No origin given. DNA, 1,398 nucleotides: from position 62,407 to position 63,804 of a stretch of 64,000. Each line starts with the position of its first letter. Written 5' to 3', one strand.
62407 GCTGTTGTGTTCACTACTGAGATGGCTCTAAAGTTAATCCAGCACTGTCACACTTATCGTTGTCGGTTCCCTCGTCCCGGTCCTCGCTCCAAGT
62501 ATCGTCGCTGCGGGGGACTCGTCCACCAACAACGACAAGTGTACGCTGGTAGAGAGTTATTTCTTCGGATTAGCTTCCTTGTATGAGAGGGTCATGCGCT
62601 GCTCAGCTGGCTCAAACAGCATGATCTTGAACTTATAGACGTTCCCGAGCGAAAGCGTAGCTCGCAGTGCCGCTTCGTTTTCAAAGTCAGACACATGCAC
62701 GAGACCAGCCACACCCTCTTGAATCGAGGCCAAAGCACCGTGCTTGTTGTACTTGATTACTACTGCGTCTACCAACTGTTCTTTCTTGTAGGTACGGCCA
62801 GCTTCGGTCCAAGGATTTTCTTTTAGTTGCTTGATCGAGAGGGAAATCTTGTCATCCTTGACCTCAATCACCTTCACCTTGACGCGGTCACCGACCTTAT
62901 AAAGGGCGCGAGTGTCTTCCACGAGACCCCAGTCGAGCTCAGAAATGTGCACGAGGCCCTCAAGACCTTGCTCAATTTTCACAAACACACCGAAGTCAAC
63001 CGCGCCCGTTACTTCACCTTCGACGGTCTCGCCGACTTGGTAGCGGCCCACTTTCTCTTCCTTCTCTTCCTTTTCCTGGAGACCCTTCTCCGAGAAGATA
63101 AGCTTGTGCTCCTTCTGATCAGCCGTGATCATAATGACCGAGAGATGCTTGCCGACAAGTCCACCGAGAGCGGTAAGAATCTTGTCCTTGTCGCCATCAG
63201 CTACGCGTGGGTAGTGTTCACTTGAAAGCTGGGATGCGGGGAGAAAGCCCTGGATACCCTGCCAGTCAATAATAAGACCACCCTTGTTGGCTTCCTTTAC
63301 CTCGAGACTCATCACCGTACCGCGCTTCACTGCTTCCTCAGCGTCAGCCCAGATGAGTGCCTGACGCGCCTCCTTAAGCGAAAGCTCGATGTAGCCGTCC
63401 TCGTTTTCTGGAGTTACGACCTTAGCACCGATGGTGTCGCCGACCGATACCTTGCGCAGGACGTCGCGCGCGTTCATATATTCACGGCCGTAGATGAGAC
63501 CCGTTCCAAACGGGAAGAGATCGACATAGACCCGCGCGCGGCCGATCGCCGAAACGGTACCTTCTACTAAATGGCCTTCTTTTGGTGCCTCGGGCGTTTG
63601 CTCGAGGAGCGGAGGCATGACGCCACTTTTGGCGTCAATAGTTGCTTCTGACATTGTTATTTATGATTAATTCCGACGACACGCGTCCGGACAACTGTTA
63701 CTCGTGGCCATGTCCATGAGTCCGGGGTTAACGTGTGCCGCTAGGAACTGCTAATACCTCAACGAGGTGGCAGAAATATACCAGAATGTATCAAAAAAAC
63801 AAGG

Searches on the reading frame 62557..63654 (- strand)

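Call 81: search_protein_families(library=pfam, proteins=[window:62557-63654:-], max_evalue=0.001)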
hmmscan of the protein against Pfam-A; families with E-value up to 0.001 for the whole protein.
window:62557-63654:- (365 aa): 4 families
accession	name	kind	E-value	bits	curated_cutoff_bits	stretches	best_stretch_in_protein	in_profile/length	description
PF00575.29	S1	-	6.3e-43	145.5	22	4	205-275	2-74/74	S1 RNA binding domain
PF23459.1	S1_RRP5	-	2.6e-09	37.9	27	0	289-352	1-66/72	RRP5 S1 domain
PF21710.3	Spt6_S1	-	1e-05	26.2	27.5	0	220-274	29-84/91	Spt6, S1/OB domain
PF13509.12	S1_2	-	0.00019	21.9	21.8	0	207-243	1-37/61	S1 domain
